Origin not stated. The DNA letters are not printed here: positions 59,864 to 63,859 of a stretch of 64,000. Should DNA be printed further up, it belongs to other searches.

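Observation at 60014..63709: Giant subtilisin(S8)-repeat-SpoIID fusion protein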

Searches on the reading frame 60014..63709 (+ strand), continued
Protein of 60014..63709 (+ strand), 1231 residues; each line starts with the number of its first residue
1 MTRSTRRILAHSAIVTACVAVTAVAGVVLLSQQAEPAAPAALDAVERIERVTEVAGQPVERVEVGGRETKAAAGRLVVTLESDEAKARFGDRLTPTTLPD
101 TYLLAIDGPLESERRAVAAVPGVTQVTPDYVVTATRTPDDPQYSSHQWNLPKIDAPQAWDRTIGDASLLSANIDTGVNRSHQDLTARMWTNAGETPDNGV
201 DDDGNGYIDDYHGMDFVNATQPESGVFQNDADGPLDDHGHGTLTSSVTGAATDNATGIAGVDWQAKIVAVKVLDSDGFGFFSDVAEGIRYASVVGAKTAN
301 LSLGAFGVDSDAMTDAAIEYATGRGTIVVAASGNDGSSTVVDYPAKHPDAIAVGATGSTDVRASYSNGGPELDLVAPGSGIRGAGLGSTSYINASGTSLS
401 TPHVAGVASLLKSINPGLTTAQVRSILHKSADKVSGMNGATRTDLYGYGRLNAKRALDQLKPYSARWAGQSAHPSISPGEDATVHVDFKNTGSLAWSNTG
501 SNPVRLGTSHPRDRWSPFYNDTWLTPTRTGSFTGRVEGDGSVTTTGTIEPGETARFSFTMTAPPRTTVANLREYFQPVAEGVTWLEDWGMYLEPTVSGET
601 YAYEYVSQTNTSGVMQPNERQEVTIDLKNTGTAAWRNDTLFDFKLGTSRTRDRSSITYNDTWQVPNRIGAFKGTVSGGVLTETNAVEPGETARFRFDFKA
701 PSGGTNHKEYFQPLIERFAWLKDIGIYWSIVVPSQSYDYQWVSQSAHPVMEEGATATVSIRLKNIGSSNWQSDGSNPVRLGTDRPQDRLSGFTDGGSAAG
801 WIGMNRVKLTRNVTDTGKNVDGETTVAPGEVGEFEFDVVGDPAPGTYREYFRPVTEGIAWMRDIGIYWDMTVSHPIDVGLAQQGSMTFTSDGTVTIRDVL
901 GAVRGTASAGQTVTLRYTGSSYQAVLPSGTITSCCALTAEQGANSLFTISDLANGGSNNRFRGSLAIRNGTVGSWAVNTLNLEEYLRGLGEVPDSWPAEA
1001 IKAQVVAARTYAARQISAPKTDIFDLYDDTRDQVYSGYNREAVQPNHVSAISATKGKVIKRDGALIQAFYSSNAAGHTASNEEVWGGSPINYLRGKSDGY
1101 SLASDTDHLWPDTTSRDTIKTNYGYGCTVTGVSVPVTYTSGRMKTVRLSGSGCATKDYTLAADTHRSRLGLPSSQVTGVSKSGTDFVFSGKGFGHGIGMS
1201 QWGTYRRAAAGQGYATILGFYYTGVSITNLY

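Call 19: find_encoding_contigs(protein=P0012, flank=10000, max_places=2)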
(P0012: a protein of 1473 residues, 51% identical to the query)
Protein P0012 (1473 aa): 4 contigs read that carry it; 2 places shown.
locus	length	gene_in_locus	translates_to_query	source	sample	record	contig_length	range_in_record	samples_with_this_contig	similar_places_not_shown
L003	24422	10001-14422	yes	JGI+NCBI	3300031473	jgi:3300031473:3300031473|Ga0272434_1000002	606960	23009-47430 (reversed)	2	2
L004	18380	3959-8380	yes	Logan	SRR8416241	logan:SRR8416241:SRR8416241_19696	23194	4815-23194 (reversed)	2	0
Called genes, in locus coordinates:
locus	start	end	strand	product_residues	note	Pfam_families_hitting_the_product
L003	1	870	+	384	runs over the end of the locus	PF00226:DnaJ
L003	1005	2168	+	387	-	PF00226:DnaJ, PF01556:DnaJ_C, PF00684:DnaJ_CXXCXGXG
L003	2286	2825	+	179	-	-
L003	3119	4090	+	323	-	PF00633:HHH (faint), PF03118:RNA_pol_A_CTD (weak)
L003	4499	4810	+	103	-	-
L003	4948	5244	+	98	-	-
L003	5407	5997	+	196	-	PF13238:AAA_18, PF00485:PRK (weak)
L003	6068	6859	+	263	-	-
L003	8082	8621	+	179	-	PF01928:CYTH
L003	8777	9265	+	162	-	-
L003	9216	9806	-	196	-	-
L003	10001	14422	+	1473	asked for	PF00082:Peptidase_S8, PF16158:N_BRCA1_IG (faint), PF08486:SpoIID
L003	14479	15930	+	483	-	PF13567:DUF4131, PF03772:Competence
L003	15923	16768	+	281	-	PF25281:MBL_MAP1B (weak), PF00753:Lactamase_B, PF23023:Anti-Pycsar_Apyc1 (faint), PF12706:Lactamase_B_2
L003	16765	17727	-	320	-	PF03703:bPH_2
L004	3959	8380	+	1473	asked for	PF00082:Peptidase_S8, PF16158:N_BRCA1_IG (faint), PF08486:SpoIID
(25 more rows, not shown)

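Call 21: find_encoding_contigs(protein=P0024, flank=10000, max_places=1)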
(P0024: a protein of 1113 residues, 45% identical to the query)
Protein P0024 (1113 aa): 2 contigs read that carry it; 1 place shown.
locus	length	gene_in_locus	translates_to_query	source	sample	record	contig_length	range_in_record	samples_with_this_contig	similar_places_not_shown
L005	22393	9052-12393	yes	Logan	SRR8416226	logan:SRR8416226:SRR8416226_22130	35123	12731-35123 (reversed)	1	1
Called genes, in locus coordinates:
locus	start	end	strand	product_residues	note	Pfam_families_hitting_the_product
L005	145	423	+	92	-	PF04221:RelB (weak)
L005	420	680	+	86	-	PF05016:ParE_toxin (weak), PF15738:YafQ_toxin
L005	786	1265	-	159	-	PF13302:Acetyltransf_3, PF00583:Acetyltransf_1, PF13420:Acetyltransf_4 (weak), PF13673:Acetyltransf_10, PF13508:Acetyltransf_7, PF08445:FR47 (weak), PF13523:Acetyltransf_8 (faint)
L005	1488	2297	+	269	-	-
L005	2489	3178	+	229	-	PF00459:Inositol_P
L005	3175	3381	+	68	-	-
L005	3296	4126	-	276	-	PF01978:TrmB, PF09339:HTH_IclR (weak)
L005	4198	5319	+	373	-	PF01180:DHO_dh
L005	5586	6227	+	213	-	PF01928:CYTH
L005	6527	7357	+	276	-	-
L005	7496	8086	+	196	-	-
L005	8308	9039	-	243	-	-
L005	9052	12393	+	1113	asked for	PF00082:Peptidase_S8, PF16158:N_BRCA1_IG (faint)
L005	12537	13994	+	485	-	PF13567:DUF4131, PF03772:Competence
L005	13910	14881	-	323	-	PF03703:bPH_2 (weak)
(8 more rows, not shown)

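Call 22: find_encoding_contigs(protein=P0023, flank=10000, max_places=1)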
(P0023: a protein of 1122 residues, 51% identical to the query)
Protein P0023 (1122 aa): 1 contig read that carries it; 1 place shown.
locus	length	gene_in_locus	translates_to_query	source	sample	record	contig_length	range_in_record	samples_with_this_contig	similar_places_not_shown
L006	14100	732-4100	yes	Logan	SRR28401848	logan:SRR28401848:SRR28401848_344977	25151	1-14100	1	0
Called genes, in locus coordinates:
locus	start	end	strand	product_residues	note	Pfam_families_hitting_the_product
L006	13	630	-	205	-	-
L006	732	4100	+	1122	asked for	PF00082:Peptidase_S8, PF16158:N_BRCA1_IG (faint)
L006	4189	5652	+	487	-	PF13567:DUF4131, PF03772:Competence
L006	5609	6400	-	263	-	PF03703:bPH_2 (weak)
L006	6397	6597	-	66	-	-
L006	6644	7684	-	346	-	PF05496:RuvB_N, PF00004:AAA, PF07728:AAA_5, PF17864:AAA_lid_4, PF05491:WHD_RuvB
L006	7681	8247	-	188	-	PF01330:RuvA_N, PF00633:HHH (faint), PF14520:HHH_5, PF07499:RuvA_C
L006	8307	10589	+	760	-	PF13524:Glyco_trans_1_2 (faint), PF00534:Glycos_transf_1, PF13692:Glyco_trans_1_4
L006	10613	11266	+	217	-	PF01370:Epimerase, PF04321:RmlD_sub_bind (weak), PF13460:NAD_binding_10 (weak)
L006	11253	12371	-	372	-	PF04041:Glyco_hydro_130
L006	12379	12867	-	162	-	PF02075:RuvC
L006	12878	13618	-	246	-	PF20772:TACO1_YebC_N, PF01709:Transcrip_reg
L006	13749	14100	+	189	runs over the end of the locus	PF05137:PilN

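Call 23: find_encoding_contigs(protein=P0018, flank=10000, max_places=1)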
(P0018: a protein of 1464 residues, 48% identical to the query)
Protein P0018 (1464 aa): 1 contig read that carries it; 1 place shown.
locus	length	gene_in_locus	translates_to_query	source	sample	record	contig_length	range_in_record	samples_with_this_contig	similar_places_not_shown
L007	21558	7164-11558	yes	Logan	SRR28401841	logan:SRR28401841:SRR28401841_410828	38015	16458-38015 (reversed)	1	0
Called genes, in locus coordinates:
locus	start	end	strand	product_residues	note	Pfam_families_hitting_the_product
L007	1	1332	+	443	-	?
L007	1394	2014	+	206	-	PF03413:PepSY (faint)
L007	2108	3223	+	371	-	PF00226:DnaJ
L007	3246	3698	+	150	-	-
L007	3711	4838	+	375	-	PF00226:DnaJ, PF01556:DnaJ_C, PF27659:CHP02642 (faint), PF00684:DnaJ_CXXCXGXG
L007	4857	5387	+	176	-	-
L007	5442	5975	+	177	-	-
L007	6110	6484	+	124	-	-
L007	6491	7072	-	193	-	PF00702:Hydrolase (weak)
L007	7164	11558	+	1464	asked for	PF00082:Peptidase_S8, PF16158:N_BRCA1_IG (faint), PF08486:SpoIID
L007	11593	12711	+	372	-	-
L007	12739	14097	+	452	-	PF13567:DUF4131, PF03772:Competence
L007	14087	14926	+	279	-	PF00753:Lactamase_B, PF12706:Lactamase_B_2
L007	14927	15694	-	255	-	PF03703:bPH_2 (weak)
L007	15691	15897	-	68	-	-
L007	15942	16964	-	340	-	PF05496:RuvB_N, PF00004:AAA, PF07728:AAA_5, PF13173:AAA_14 (faint), PF17864:AAA_lid_4, PF05491:WHD_RuvB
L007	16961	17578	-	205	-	PF01330:RuvA_N, PF00633:HHH (faint), PF14520:HHH_5, PF07499:RuvA_C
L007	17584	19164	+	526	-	-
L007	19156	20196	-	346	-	PF13439:Glyco_transf_4, PF00534:Glycos_transf_1, PF13692:Glyco_trans_1_4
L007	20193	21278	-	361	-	PF13439:Glyco_transf_4, PF13579:Glyco_trans_4_4 (faint), PF00534:Glycos_transf_1, PF13692:Glyco_trans_1_4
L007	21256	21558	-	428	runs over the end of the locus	PF13439:Glyco_transf_4, PF13477:Glyco_trans_4_2 (weak), PF13579:Glyco_trans_4_4, PF20706:GT4-conflict, PF00534:Glycos_transf_1, PF13692:Glyco_trans_1_4, PF13524:Glyco_trans_1_2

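Call 24: find_encoding_contigs(protein=P0020, flank=10000, max_places=1)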
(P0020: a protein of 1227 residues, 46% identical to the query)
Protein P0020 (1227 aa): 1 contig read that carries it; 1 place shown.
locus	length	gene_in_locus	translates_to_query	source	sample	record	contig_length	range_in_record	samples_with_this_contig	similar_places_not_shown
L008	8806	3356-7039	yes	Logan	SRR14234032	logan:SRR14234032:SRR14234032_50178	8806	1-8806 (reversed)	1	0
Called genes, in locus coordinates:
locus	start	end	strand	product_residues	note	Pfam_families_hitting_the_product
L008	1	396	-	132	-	?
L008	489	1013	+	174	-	-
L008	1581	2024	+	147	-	PF02600:DsbB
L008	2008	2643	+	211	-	PF13462:Thioredoxin_4, PF01323:DSBA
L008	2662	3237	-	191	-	PF13419:HAD_2 (faint)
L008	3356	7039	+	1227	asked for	PF00082:Peptidase_S8, PF08486:SpoIID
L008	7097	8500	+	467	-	PF13567:DUF4131, PF03772:Competence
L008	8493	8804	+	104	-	?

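Call 47: find_encoding_contigs(protein=P0027, flank=6000, max_places=1)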
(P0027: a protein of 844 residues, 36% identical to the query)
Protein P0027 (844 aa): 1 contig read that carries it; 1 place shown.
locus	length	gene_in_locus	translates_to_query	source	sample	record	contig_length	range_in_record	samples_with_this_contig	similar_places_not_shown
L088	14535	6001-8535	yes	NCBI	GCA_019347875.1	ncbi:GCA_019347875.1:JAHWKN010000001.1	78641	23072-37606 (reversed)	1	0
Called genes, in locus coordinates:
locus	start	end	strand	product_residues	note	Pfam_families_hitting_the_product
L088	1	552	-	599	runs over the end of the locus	PF12229:PG_binding_4, PF04294:VanW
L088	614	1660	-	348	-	PF00483:NTP_transferase, PF12804:NTP_transf_3, PF22640:ManC_GMP_beta-helix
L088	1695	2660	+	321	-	PF01073:3Beta_HSD, PF01370:Epimerase, PF02719:Polysacc_synt_2, PF04321:RmlD_sub_bind, PF05368:NmrA (weak), PF13460:NAD_binding_10, PF16363:GDP_Man_Dehyd, PF07993:NAD_binding_4 (weak)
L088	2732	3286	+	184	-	-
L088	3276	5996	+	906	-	PF16158:N_BRCA1_IG (faint)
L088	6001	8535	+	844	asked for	PF00082:Peptidase_S8, PF16158:N_BRCA1_IG (faint)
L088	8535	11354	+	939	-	PF01510:Amidase_2, PF16158:N_BRCA1_IG (faint)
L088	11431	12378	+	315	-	PF01073:3Beta_HSD (faint), PF01370:Epimerase, PF04321:RmlD_sub_bind, PF16363:GDP_Man_Dehyd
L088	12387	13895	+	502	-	PF01554:MatE (weak), PF01943:Polysacc_synt, PF13440:Polysacc_synt_3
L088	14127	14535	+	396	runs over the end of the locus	PF01041:DegT_DnrJ_EryC1, PF01053:Cys_Met_Meta_PP (weak)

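Call 48: find_encoding_contigs(protein=P0036, flank=6000, max_places=1)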
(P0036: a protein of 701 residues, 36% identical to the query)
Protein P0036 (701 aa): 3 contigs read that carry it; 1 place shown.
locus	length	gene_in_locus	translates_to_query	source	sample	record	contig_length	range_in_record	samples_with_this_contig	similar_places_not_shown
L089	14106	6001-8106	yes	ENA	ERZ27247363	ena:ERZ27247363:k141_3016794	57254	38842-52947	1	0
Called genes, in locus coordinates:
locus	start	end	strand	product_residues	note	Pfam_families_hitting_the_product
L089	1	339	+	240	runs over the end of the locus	PF01628:HrcA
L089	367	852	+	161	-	PF01025:GrpE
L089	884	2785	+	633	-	PF00012:HSP70, PF06723:MreB_Mbl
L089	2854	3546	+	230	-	-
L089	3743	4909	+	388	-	PF00226:DnaJ, PF01556:DnaJ_C, PF27659:CHP02642 (faint), PF00684:DnaJ_CXXCXGXG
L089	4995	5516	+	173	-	-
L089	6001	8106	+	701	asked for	PF00082:Peptidase_S8, PF16158:N_BRCA1_IG (faint)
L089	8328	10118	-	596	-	PF00009:GTP_EFTU, PF01926:MMR_HSR1 (faint), PF03144:GTP_EFTU_D2, PF00679:EFG_C, PF06421:LepA_C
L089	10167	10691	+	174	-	PF05239:PRC (faint)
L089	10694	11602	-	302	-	PF02899:Phage_int_SAM_1, PF13102:Phage_int_SAM_5, PF13495:Phage_int_SAM_4, PF00589:Phage_integrase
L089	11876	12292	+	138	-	-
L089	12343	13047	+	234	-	-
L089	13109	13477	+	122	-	-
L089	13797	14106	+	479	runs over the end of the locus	PF13632:Glyco_trans_2_3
